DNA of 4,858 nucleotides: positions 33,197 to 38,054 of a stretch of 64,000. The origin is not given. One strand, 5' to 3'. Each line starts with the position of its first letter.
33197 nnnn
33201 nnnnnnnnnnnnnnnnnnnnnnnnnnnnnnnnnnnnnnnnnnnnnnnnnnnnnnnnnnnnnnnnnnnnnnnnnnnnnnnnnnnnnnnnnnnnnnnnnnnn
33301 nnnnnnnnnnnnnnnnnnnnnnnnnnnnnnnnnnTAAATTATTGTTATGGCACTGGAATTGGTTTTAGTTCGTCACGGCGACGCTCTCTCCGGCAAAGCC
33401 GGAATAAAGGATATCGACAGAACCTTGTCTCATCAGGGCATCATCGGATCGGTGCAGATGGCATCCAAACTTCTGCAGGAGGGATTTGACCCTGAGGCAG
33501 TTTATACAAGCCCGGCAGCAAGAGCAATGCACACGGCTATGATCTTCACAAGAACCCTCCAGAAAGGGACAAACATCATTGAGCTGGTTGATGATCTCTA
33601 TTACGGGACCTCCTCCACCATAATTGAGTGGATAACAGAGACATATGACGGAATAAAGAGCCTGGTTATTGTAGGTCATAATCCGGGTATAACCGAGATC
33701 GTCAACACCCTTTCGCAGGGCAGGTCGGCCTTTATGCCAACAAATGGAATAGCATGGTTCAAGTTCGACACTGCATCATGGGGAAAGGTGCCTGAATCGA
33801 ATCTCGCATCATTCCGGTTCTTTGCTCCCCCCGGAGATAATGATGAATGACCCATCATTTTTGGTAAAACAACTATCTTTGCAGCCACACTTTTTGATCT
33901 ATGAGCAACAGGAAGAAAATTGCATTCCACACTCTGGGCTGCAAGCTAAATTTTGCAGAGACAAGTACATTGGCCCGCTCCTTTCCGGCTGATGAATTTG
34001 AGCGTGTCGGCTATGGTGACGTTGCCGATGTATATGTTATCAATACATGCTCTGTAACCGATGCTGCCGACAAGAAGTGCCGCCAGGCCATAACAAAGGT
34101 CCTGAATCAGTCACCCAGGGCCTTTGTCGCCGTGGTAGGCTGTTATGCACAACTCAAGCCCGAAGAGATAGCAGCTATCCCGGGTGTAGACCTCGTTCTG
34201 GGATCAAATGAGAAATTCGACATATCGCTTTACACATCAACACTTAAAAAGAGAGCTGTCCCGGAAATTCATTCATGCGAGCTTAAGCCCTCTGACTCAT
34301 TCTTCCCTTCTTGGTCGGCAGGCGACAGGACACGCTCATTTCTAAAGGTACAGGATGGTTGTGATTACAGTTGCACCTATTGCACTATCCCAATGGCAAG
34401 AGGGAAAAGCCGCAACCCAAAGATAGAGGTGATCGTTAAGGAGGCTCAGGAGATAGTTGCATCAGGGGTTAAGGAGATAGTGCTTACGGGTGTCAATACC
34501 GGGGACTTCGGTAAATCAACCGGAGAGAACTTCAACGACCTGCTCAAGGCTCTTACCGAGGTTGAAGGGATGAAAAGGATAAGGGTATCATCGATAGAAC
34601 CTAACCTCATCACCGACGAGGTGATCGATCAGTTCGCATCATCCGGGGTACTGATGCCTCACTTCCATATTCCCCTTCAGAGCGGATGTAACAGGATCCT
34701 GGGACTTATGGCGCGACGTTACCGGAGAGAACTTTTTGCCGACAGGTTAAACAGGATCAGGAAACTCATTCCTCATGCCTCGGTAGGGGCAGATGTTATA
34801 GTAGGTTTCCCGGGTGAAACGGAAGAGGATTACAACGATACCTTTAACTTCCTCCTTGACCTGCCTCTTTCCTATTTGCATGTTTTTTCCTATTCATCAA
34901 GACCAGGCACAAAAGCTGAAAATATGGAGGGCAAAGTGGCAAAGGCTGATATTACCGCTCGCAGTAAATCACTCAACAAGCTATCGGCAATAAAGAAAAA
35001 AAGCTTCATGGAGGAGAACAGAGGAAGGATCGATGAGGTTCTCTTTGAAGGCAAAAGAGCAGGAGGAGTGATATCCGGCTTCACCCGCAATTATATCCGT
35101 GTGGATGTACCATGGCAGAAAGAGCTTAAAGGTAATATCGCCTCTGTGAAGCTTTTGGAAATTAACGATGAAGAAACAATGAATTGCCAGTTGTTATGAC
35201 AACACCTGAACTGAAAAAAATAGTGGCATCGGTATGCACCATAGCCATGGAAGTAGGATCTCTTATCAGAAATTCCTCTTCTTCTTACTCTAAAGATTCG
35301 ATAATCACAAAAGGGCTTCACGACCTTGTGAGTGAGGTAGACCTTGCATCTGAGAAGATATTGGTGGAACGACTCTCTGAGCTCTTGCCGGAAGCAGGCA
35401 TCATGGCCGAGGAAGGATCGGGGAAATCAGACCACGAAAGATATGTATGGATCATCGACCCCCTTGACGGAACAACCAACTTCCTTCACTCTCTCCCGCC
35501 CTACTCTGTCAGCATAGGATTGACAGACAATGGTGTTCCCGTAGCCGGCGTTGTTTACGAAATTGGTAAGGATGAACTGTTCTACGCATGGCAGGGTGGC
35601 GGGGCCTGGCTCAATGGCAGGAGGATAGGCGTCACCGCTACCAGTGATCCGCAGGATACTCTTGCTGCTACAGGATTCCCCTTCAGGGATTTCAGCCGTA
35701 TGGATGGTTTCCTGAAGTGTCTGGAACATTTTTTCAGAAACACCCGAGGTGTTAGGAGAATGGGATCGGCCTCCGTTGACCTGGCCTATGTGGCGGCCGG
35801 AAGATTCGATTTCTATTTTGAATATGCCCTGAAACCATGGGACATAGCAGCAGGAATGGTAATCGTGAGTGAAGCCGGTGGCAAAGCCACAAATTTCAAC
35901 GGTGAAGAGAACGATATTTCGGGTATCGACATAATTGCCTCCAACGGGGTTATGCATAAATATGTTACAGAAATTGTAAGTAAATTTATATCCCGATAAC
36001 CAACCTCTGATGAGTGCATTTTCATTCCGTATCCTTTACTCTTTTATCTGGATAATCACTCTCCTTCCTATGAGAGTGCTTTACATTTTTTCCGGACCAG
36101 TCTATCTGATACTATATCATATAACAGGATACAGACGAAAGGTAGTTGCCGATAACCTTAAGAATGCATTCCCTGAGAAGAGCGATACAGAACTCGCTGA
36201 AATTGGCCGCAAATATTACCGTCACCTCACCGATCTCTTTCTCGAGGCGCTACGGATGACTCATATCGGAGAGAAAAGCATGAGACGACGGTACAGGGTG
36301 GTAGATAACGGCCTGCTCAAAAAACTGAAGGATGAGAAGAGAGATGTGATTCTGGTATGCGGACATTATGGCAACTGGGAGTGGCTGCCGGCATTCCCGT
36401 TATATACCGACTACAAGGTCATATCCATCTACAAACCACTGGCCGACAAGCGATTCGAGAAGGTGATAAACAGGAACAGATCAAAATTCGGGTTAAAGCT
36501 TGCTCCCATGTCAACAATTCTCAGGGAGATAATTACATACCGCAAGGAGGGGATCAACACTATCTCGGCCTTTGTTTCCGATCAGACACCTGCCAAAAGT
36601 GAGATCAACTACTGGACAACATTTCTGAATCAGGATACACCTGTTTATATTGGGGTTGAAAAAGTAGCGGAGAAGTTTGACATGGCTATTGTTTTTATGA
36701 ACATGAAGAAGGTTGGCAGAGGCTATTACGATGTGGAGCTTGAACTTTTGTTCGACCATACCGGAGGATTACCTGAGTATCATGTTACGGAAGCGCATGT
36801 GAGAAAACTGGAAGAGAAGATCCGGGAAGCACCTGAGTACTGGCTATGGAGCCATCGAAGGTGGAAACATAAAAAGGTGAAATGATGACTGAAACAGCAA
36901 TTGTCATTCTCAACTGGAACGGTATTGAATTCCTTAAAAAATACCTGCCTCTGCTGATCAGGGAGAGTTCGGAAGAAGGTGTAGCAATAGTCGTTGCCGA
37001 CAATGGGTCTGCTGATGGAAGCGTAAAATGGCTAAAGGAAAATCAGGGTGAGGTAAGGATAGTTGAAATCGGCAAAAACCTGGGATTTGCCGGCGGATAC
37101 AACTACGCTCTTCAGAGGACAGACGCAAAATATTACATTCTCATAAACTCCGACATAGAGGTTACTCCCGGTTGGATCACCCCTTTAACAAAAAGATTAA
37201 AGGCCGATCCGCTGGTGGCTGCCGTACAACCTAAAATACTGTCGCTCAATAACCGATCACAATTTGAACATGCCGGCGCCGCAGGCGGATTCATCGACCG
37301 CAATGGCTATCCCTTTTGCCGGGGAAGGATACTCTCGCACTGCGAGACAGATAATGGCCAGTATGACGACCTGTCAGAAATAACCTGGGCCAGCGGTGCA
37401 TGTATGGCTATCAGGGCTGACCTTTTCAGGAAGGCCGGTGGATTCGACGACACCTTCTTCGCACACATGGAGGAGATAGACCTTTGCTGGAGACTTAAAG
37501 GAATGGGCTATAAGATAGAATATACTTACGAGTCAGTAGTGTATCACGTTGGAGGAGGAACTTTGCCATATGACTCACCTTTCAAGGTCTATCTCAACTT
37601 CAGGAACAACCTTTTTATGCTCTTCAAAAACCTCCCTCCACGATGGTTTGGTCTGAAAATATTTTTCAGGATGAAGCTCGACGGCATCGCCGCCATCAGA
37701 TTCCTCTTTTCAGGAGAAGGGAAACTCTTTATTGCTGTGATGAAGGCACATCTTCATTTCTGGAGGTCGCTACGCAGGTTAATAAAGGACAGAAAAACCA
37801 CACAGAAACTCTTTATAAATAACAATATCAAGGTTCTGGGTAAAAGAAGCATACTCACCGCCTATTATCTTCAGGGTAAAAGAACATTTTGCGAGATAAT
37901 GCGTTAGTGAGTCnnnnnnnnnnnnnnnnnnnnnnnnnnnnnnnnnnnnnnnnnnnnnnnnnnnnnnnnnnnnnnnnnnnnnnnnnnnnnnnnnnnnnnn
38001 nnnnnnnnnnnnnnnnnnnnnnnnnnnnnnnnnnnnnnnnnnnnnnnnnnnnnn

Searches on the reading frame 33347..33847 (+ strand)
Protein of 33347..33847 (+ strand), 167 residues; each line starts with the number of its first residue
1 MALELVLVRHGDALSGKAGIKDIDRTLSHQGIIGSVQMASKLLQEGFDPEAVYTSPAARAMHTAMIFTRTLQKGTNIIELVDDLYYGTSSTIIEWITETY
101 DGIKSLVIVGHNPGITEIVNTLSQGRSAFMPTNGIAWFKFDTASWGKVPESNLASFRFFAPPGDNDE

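Call 101: search_protein_families(library=pfam, proteins=[window:33347-33847:+], max_evalue=0.00001)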
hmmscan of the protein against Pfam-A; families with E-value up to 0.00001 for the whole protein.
window:33347-33847:+ (167 aa): 1 family
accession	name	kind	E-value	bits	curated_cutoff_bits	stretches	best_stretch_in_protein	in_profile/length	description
PF00300.27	His_Phos_1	-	7e-08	32.8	21.7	1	5-88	1-84/194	Histidine phosphatase superfamily (branch 1)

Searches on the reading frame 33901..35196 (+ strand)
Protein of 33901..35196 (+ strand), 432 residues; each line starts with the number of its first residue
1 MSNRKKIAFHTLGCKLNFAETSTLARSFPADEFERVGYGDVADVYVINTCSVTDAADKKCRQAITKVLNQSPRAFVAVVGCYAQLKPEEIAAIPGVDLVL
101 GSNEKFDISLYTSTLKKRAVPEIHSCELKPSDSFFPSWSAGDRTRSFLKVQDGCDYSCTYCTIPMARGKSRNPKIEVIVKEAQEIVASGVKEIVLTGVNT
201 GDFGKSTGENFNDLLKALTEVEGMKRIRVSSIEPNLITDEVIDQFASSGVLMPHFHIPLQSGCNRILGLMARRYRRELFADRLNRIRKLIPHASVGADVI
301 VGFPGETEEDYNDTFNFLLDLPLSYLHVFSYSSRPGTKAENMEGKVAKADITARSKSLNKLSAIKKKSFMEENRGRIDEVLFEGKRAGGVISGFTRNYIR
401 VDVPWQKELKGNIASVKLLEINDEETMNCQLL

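Call 101: search_protein_families(library=pfam, proteins=[window:33901-35196:+], max_evalue=0.00001)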
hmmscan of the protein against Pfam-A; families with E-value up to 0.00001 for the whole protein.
window:33901-35196:+ (432 aa): 2 families
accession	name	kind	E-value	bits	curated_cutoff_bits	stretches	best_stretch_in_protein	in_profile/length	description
PF04055.27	Radical_SAM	-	5.3e-25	89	29.5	1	149-318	2-166/166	Radical SAM superfamily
PF00919.26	UPF0004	-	1.1e-23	83.5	27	1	6-101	1-98/98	Uncharacterized protein family UPF0004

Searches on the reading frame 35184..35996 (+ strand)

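Call 102: search_protein_families(library=pfam, proteins=[window:35184-35996:+], max_evalue=0.00001)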
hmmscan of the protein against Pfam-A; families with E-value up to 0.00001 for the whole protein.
window:35184-35996:+ (271 aa): 1 family
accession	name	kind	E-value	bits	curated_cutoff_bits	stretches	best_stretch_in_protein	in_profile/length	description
PF00459.30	Inositol_P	-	4.8e-64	216.9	27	1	15-266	7-267/271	Inositol monophosphatase family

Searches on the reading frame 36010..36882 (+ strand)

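Call 70: search_protein_families(library=pfam, proteins=[window:36010-36882:+], max_evalue=0.00001)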
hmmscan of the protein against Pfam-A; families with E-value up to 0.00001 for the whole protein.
window:36010-36882:+ (291 aa): 1 family
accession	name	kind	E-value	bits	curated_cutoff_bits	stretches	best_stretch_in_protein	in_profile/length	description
PF03279.18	Lip_A_acyltrans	-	2.5e-33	116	22.3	1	11-286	21-294/295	Bacterial lipid A biosynthesis acyltransferase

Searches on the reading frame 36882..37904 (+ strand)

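Call 70: search_protein_families(library=pfam, proteins=[window:36882-37904:+], max_evalue=0.00001)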
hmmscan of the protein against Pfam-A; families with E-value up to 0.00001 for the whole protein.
window:36882-37904:+ (341 aa): 3 families
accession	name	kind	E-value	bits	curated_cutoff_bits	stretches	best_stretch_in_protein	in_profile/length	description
PF00535.33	Glycos_transf_2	-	1.5e-17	64.5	23.3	1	7-184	2-166/168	Glycosyl transferase family 2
PF13641.12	Glyco_tranf_2_3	-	1.7e-06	28.6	27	1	5-224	3-213/230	Glycosyltransferase like family 2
PF13632.12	Glyco_trans_2_3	-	3.7e-06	27.3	27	1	86-255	3-139/198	Glycosyl transferase family group 2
